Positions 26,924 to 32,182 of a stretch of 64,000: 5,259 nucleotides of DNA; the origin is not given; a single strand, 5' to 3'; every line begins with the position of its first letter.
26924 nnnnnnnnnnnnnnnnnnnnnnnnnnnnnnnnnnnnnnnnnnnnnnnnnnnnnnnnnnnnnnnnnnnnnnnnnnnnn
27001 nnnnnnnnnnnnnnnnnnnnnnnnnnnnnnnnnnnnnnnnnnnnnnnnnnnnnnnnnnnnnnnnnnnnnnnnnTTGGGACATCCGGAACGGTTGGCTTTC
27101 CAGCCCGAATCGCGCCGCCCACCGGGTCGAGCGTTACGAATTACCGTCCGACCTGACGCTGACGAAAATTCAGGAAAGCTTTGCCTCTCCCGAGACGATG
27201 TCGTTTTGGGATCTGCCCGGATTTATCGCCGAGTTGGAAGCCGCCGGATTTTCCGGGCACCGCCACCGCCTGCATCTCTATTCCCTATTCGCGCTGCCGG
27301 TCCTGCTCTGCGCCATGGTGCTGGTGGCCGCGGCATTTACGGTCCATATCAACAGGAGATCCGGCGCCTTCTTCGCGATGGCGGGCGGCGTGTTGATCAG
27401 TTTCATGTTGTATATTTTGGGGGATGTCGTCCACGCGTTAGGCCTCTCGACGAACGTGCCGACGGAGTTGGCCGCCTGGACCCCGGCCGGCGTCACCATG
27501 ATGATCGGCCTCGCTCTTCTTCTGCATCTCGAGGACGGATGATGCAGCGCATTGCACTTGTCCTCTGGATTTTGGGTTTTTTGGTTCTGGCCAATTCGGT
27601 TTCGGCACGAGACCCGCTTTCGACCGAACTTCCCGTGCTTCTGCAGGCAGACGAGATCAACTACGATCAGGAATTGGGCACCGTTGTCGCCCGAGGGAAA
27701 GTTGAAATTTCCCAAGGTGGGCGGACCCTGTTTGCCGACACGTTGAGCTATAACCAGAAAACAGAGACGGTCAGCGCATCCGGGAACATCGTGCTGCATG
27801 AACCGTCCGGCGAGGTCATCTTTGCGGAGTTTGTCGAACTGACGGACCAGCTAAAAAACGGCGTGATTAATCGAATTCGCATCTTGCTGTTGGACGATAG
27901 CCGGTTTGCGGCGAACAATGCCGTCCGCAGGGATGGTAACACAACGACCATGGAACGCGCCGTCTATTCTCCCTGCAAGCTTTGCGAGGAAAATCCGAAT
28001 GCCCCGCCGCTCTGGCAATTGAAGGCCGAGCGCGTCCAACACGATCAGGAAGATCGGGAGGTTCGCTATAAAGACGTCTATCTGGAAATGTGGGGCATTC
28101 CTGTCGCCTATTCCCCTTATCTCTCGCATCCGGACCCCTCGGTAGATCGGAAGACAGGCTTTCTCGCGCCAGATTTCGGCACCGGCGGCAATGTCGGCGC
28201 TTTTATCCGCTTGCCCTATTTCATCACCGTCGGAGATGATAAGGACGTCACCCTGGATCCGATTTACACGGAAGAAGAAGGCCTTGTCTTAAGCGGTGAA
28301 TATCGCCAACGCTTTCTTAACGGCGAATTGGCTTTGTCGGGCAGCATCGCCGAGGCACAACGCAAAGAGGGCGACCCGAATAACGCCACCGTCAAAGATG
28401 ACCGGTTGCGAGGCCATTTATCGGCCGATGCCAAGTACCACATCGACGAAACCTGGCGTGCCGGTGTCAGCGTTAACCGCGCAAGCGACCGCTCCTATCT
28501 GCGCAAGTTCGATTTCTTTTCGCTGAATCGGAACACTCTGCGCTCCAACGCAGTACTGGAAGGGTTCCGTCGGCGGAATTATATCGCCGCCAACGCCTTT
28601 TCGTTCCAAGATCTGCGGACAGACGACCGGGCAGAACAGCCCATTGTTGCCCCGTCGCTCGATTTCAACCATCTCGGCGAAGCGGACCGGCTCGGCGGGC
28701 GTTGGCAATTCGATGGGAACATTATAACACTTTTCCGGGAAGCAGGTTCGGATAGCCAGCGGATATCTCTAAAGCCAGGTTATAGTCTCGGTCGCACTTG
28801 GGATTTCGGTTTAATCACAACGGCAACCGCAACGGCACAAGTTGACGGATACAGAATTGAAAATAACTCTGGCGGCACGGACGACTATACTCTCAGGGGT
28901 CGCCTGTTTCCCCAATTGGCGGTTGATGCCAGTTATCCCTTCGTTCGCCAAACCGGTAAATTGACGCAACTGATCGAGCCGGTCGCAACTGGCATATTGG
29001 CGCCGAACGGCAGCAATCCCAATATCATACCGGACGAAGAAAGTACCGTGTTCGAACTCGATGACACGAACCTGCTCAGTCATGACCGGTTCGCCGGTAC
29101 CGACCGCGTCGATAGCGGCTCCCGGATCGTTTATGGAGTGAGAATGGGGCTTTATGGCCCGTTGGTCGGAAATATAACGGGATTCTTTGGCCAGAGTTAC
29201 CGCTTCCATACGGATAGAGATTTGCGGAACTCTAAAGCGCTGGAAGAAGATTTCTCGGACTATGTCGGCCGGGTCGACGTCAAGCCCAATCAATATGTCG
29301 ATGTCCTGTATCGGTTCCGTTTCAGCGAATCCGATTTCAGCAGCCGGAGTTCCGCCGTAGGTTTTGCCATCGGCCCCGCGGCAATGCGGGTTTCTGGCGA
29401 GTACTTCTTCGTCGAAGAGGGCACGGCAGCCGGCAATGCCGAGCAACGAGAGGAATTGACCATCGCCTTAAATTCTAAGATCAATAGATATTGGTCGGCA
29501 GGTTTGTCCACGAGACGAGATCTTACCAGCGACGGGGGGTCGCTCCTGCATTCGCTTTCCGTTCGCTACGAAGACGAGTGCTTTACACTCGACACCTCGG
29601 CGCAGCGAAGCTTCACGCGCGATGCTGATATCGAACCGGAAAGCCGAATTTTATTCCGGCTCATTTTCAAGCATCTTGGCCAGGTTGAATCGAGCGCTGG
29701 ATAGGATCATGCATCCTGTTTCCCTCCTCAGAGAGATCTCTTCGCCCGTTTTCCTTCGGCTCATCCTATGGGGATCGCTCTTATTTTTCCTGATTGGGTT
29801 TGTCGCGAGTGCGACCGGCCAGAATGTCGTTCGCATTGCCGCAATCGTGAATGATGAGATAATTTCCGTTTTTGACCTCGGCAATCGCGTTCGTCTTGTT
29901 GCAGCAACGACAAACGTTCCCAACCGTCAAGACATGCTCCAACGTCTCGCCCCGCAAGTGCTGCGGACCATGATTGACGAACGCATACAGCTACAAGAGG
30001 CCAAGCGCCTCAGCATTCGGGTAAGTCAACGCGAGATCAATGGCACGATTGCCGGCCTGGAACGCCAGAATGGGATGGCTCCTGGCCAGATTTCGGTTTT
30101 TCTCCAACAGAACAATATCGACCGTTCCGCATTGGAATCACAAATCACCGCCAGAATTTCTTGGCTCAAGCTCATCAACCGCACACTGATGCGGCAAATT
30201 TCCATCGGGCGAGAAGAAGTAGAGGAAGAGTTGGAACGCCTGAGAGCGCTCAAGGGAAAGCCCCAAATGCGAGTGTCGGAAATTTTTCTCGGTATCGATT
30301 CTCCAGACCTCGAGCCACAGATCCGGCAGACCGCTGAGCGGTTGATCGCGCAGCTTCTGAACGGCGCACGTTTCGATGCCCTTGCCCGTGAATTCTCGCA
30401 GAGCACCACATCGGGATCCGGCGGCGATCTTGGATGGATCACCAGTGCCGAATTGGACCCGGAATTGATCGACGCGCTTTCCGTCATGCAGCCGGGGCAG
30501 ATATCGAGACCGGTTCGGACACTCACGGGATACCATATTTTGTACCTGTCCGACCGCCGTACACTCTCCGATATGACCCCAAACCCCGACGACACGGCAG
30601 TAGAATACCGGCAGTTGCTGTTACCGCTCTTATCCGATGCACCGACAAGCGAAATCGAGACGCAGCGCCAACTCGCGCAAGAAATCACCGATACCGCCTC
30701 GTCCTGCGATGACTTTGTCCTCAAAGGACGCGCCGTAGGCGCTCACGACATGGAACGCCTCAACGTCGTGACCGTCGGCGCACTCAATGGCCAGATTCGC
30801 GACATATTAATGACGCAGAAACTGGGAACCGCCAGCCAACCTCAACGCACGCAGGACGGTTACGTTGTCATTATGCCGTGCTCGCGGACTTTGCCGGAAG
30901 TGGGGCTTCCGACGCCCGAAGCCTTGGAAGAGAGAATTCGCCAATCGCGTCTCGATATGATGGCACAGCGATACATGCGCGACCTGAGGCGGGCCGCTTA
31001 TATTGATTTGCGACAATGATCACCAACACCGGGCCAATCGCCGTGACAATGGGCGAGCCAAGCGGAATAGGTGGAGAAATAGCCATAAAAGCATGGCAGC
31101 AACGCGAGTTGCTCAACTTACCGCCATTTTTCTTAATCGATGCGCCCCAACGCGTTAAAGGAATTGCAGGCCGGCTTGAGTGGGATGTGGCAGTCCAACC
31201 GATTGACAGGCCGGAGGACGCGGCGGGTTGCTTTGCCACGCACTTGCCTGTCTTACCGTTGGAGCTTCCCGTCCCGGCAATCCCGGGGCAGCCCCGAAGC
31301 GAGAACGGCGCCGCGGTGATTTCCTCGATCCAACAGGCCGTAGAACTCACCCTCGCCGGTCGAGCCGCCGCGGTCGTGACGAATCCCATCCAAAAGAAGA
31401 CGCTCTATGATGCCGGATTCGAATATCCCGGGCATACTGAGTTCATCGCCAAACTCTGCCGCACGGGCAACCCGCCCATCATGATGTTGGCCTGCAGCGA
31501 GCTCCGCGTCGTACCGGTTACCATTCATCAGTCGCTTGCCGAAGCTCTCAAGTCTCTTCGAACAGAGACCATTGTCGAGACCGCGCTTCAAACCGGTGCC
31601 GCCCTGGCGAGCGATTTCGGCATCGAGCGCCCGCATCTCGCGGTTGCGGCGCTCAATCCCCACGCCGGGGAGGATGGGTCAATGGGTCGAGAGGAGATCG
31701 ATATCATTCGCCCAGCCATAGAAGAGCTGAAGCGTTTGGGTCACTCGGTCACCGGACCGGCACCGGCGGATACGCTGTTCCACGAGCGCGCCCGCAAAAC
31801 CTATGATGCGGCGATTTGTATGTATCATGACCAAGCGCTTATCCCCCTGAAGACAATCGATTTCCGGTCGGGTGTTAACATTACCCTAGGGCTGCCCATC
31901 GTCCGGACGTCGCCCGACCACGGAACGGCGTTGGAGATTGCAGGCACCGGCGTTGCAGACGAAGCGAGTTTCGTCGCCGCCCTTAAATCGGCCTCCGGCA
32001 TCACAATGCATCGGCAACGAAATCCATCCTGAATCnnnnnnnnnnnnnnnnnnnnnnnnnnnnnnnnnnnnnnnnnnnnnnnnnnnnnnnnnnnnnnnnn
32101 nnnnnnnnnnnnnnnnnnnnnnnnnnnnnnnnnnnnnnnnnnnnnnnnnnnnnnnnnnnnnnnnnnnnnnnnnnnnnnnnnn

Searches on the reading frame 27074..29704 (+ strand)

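Call 9: search_protein_families(library=pfam, proteins=[window:27074-29704:+], max_evalue=0.001)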
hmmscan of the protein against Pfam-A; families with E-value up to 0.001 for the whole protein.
window:27074-29704:+ (876 aa): 2 families
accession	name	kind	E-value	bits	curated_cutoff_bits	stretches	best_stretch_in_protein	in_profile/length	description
PF04453.20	LptD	-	2.2e-53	182.4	22.4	1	446-807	3-384/384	LPS transport system D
PF03968.19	LptD_N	-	7.4e-05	23.4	20.4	1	191-231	3-43/113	LptA/(LptD N-terminal domain) LPS transport protein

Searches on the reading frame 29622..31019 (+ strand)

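Call 9: search_protein_families(library=pfam, proteins=[window:29622-31019:+], max_evalue=0.001)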
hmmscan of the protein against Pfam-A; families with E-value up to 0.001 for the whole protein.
window:29622-31019:+ (465 aa): 6 families
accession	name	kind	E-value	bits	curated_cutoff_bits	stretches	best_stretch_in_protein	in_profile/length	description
PF00639.27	Rotamase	-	2.3e-22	80.2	21.7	1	231-310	15-96/97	PPIC-type PPIASE domain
PF13616.12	Rotamase_3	-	2.8e-19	70.2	22.5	1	214-312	14-115/116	PPIC-type PPIASE domain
PF09312.16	SurA_N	-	9.2e-13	48.8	30.8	1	71-177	3-110/118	SurA N-terminal domain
PF13624.11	SurA_N_3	-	3.3e-11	43.7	27.2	1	36-183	5-160/162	SurA-like N-terminal domain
PF13145.12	Rotamase_2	-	2.7e-10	41.6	27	1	236-313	33-109/121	PPIC-type PPIASE domain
PF13623.11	SurA_N_2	-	5.6e-10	39.7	28.5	1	46-173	13-143/145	SurA-like N-terminal domain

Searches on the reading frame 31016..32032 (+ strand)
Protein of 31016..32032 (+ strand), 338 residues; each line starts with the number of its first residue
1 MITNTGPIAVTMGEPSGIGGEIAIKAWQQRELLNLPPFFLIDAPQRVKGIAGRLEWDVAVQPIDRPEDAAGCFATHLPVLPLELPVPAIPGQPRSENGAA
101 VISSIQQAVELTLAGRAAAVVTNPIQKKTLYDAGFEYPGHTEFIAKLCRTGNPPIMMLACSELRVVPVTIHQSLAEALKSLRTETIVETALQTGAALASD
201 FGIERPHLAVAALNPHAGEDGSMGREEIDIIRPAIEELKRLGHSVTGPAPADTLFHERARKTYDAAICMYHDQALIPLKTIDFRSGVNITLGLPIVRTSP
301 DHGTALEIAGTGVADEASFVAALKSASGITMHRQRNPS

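Call 9: search_protein_families(library=pfam, proteins=[window:31016-32032:+], max_evalue=0.001)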
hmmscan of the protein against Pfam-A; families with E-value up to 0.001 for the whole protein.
window:31016-32032:+ (338 aa): 1 family
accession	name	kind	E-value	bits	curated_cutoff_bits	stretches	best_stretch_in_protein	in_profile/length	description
PF04166.17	PdxA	-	1.3e-101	340.3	27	1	53-326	19-286/286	Pyridoxal phosphate biosynthetic protein PdxA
